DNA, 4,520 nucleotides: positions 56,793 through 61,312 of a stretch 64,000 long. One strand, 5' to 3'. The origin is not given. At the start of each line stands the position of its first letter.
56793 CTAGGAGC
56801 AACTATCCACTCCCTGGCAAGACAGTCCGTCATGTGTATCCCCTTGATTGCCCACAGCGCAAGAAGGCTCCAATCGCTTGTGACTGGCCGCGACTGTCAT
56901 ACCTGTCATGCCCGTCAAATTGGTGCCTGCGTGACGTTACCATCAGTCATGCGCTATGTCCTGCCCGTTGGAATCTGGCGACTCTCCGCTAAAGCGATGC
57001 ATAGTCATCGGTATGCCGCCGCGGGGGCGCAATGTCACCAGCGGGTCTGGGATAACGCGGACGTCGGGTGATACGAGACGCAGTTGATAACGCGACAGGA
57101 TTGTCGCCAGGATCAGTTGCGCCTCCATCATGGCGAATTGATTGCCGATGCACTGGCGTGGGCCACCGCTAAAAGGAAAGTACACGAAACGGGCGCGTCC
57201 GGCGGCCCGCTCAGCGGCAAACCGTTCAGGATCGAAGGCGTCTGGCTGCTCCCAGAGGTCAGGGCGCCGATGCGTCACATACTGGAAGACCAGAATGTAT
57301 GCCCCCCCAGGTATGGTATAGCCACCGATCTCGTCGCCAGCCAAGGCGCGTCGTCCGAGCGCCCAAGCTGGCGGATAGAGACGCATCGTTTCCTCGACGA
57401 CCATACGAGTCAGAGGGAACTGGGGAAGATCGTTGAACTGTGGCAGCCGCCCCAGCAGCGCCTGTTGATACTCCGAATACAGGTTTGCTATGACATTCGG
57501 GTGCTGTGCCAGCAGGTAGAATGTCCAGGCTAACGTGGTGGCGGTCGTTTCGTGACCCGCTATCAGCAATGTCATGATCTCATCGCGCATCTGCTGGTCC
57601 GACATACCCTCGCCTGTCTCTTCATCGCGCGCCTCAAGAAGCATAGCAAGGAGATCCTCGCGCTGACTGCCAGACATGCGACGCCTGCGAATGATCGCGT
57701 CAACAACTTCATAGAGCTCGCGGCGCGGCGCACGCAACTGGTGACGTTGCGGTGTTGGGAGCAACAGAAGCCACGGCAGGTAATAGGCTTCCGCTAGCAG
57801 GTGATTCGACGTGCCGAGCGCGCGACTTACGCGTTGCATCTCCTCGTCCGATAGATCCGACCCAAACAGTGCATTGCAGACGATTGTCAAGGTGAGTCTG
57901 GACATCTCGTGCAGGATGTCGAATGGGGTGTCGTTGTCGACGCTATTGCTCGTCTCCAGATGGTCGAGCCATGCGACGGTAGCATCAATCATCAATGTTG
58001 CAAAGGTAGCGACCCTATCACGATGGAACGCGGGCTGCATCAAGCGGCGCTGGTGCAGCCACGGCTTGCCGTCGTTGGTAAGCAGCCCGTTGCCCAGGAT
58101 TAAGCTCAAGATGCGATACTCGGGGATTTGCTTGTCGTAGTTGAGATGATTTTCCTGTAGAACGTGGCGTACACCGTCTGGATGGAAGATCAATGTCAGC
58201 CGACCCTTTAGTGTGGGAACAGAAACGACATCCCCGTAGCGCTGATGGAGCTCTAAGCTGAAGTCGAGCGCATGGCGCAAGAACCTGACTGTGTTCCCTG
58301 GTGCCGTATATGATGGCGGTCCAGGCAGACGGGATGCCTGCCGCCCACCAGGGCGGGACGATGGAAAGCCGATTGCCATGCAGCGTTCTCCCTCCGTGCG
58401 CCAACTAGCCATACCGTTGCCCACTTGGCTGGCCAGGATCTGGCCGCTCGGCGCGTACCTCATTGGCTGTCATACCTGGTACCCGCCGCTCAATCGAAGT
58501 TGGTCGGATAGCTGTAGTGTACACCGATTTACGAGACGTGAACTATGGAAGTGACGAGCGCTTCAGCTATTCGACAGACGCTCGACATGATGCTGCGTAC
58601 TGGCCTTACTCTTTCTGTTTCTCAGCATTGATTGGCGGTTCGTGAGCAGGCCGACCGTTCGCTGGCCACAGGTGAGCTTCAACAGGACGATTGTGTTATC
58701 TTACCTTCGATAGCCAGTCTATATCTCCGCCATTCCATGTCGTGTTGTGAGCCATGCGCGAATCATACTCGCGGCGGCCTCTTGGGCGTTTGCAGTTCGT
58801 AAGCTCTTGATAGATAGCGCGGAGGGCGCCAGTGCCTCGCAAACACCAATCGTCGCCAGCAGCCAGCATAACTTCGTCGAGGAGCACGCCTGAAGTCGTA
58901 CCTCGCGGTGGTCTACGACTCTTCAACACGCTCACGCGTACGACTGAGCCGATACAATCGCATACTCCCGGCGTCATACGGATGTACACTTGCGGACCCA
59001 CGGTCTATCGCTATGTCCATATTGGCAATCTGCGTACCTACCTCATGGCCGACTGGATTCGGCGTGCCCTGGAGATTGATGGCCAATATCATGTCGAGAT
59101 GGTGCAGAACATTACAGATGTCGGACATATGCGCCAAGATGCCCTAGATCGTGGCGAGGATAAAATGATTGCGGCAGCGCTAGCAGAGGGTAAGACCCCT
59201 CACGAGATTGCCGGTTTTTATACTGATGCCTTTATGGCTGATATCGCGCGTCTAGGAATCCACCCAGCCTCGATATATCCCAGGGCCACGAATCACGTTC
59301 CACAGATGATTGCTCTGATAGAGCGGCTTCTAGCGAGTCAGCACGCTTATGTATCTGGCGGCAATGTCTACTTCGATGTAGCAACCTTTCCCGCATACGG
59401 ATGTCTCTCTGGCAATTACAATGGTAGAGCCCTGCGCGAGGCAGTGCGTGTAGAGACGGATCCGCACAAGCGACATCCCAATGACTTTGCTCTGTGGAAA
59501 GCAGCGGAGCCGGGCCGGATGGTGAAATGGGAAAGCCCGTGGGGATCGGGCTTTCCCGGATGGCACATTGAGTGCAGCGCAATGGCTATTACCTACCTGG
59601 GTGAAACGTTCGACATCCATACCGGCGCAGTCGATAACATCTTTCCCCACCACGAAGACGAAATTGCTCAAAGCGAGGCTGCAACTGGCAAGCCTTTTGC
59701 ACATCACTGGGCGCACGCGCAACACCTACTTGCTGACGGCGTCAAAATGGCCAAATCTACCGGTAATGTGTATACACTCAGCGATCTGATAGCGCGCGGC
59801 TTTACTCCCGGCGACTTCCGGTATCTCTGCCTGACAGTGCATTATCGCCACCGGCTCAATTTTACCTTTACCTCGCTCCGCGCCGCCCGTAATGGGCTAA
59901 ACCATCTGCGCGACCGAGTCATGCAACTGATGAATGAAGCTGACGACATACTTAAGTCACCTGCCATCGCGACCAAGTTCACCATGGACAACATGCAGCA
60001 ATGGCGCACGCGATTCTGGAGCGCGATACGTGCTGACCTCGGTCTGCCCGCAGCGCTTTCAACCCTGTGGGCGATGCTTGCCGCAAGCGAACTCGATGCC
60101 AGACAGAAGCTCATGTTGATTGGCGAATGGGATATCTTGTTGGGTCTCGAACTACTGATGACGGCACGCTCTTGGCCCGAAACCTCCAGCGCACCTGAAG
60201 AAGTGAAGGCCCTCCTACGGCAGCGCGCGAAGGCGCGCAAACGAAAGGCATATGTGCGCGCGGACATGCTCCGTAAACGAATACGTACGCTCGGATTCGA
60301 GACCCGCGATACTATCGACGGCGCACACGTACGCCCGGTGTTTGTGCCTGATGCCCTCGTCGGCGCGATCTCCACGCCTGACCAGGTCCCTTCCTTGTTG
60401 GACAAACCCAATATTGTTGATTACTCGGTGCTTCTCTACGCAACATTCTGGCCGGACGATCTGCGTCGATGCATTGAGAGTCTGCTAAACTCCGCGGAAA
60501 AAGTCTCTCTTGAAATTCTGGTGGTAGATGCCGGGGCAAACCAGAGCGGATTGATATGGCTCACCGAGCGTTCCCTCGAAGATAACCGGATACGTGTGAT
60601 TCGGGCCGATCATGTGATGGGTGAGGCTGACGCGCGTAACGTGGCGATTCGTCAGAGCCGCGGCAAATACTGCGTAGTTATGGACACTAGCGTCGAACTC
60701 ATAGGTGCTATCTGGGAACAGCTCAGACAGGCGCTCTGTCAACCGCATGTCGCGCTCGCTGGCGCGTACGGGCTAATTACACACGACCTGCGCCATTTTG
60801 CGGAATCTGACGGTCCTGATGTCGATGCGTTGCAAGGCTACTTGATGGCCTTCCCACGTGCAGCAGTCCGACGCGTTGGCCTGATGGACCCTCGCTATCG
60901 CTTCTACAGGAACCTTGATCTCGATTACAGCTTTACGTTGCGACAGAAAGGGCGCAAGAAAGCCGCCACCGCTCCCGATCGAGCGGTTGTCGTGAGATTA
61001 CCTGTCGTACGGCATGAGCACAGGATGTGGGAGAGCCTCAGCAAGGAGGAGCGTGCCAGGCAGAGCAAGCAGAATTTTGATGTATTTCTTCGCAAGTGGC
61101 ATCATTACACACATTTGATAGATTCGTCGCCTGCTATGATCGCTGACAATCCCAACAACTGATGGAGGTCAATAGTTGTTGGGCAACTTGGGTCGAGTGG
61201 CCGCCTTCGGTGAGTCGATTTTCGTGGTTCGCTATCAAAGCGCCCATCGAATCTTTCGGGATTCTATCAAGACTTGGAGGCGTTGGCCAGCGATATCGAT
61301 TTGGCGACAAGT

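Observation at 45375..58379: Orphan FAAL / B12-radical SAM / T-C-A-T NRPS / KASIII-didomain cluster with no canonical chain-release domain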

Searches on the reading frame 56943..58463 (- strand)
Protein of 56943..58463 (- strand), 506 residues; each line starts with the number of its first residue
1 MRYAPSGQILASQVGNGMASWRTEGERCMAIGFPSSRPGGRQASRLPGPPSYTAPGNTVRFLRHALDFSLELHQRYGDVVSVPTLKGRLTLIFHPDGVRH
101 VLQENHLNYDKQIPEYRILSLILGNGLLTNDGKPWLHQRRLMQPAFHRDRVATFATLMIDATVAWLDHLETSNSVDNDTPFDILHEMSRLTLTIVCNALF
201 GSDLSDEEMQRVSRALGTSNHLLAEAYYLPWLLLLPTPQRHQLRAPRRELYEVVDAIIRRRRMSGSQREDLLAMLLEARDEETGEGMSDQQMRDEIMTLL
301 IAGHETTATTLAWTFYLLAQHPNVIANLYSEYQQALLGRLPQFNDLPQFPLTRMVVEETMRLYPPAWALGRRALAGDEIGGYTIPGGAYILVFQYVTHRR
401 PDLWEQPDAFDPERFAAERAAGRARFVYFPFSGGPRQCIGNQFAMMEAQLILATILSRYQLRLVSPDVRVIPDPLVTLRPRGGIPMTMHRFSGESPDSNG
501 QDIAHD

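Call 3: search_protein_families(library=pfam, proteins=[window:56943-58463:-], max_evalue=0.01)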
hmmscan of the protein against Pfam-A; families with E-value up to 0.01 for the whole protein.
window:56943-58463:- (506 aa): 1 family
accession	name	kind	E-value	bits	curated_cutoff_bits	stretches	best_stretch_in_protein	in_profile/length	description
PF00067.27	p450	-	5.1e-90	302.9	22.8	1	48-469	3-443/462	Cytochrome P450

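Call 26: search_protein_families(library=ncbifam, proteins=[window:56943-58463:-], max_evalue=0.001)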
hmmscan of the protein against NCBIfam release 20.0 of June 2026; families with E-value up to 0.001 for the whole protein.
window:56943-58463:- (506 aa): 9 families
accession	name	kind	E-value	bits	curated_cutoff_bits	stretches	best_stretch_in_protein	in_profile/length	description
NF045812.1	PentlenOxigase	equivalog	1.6e-79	267.9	800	1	56-480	14-430/444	pentalenene oxygenase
NF051859.1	AlbFlvMonOxTrpSyn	equivalog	5.5e-75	252.7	700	1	56-481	32-448/457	bifunctional albaflavenone monooxygenase/terpene synthase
NF050147.1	aminopyruv_ApyO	equivalog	2.4e-47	161.6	525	1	123-491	76-424/444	RiPP biosynthesis cytochrome P450 ApyO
TIGR04538.1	P450_cycloAA_1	subfamily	2.1e-18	66.4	500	1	239-459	167-366/395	cytochrome P450, cyclodipeptide synthase-associated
NF041802.1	P450_SolI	exception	4.1e-15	55.2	850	1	126-460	108-396/424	solanimycin biosynthesis cytochrome P450 SolI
TIGR04515.1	P450_rel_GT_act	subfamily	6.1e-11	42.3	343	1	259-421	183-329/386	P450-derived glycosyltransferase activator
NF053744.1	FAProxCypCBc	equivalog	5.8e-10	38.3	600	1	95-435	52-356/416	CYP152 family fatty-acid peroxygenase CypC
NF041177.1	Cyp119_Thmprot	equivalog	8e-06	24.9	680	1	287-457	196-338/368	cytochrome P450 Cyp119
TIGR04458.1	CYP450_TxtE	equivalog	0.00026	19.8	500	1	376-460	300-376/403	4-nitrotryptophan synthase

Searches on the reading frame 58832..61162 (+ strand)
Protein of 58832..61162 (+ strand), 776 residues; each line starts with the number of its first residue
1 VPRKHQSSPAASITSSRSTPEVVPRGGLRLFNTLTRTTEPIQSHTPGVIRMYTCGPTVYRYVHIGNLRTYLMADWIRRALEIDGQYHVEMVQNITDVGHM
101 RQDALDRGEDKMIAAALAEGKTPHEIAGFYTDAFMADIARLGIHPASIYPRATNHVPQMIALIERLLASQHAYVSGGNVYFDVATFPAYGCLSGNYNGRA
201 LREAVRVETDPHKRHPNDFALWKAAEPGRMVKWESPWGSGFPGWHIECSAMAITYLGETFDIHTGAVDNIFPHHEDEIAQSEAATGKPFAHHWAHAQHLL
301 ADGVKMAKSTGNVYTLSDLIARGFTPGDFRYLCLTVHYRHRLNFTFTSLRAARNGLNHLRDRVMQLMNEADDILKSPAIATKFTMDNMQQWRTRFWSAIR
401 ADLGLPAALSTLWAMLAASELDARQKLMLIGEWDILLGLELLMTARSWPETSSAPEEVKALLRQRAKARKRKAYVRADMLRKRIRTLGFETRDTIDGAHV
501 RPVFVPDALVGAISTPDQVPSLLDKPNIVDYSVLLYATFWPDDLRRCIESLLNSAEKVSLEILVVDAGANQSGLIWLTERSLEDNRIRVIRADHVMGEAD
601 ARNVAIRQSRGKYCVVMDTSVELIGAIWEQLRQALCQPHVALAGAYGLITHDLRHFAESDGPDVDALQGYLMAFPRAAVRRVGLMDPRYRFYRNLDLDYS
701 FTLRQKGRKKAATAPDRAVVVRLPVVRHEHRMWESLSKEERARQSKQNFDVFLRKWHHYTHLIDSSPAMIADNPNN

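Call 3: search_protein_families(library=pfam, proteins=[window:58832-61162:+], max_evalue=0.01)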
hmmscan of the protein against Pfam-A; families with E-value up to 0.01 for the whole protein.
window:58832-61162:+ (776 aa): 6 families
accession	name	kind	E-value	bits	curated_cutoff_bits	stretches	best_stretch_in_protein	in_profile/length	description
PF01406.26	tRNA-synt_1e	-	3.7e-94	315.9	27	1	44-353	5-300/301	tRNA synthetases class I (C) catalytic domain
PF00535.33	Glycos_transf_2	-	2.7e-10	40.9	23.3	1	542-639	11-108/168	Glycosyl transferase family 2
PF23493.1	CysS_C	-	3.7e-07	30.6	23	1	454-501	4-51/51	Cysteinyl-tRNA ligase anticodon binding domain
PF01921.24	tRNA-synt_1f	-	2.6e-05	23.7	27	0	60-104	34-77/360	tRNA synthetases class I (K)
PF09334.17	tRNA-synt_1g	-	9.3e-05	21.8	20.1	0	281-354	303-374/391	tRNA synthetases class I (M)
PF13641.12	Glyco_tranf_2_3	-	0.00031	21.3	27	0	656-732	150-215/230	Glycosyltransferase like family 2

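Call 26: search_protein_families(library=ncbifam, proteins=[window:58832-61162:+], max_evalue=0.001)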
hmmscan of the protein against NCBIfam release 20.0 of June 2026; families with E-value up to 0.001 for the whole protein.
window:58832-61162:+ (776 aa): 10 families
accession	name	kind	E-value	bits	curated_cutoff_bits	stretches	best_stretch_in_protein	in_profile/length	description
NF011108.0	PRK14536.1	equivalog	4.5e-143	477.6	780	1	28-498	3-485/490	cysteine--tRNA ligase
TIGR00435.1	cysS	equivalog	3.3e-123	412.2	340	1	28-500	1-463/466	cysteine--tRNA ligase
NF011107.0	PRK14534.1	equivalog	2.5e-96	323.6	744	1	28-501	3-479/481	cysteine--tRNA ligase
TIGR03447.1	mycothiol_MshC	equivalog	3.4e-65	220.5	485.1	1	27-370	17-354/411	cysteine--1-D-myo-inosityl 2-amino-2-deoxy-alpha-D-glucopyranoside ligase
TIGR03965.1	mycofact_glyco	equivalog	3.4e-09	36.1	280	1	541-645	86-189/467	mycofactocin biosynthesis glycosyltransferase MftF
NF041875.1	EPS_EpsD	equivalog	1e-06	28.4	370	1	543-621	13-90/325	exopolysaccharide biosynthesis glycosyltransferase EpsD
TIGR04242.1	nodulat_NodC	equivalog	3.7e-06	26.2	550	1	541-641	61-162/395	chitooligosaccharide synthase NodC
TIGR00398.1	metG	equivalog_domain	5.1e-06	25.5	336.35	0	289-354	311-376/530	methionine--tRNA ligase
NF047683.1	TeichurnBiosyTuaG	equivalog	5.4e-06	26.2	400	1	547-620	24-96/252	teichuronic acid biosynthesis protein TuaG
NF007482.0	PRK10073.1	equivalog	0.00056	19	423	1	542-632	19-107/334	glycosyltransferase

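Call 66: find_homologous_proteins(query=window:58832-61162:+, max_evalue=1e-30)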
Query window:58832-61162:+ (776 aa): 8000 proteins with E <= 1e-30 among 8000 candidates; the best 120 are listed.
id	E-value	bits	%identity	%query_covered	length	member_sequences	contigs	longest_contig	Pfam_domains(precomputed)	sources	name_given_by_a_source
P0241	0.0e+0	1687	100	94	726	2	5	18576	PF13641.13,PF01406.26,PF23493.2,PF01921.25,PF00535.33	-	-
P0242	0.0e+0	1271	72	99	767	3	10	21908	PF01406.26,PF23493.2,PF01921.25,PF00535.33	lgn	-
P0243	0.0e+0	1262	89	80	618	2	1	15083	PF13641.13,PF01406.26,PF23493.2,PF00535.33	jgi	jgi:cysteinyl-tRNA synthetase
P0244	0.0e+0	1235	71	98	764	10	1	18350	PF09334.18,PF01406.26,PF23493.2,PF01921.25,PF00535.33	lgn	-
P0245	0.0e+0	1235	69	100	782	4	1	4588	PF09334.18,PF01406.26,PF00535.33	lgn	-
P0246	0.0e+0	1222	69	98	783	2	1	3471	PF09334.18,PF01406.26,PF00535.33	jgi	jgi:cysteinyl-tRNA synthetase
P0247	0.0e+0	1199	70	96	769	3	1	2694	PF09334.18,PF01406.26,PF23493.2,PF01921.25,PF00535.33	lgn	-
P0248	0.0e+0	1168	68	96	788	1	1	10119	PF01406.26,PF23493.2,PF01921.25,PF00535.33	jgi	jgi:cysteinyl-tRNA synthetase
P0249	0.0e+0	1049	62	96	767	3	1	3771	PF09334.18,PF01406.26,PF00535.33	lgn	-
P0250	0.0e+0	1038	64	93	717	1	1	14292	PF09334.18,PF01406.26,PF00535.33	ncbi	-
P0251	0.0e+0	1030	62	97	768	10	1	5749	PF09334.18,PF01406.26,PF00535.33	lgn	-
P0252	0.0e+0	1015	61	95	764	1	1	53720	PF01406.26,PF00535.33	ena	-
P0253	0.0e+0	1014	62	95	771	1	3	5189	PF09334.18,PF01406.26,PF23493.2,PF00535.33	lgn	-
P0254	6.3e-298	1008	61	98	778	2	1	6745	PF01406.26,PF23493.2,PF00535.33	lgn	-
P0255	3.6e-296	1003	61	97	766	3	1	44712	PF09334.18,PF01406.26,PF00535.33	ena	-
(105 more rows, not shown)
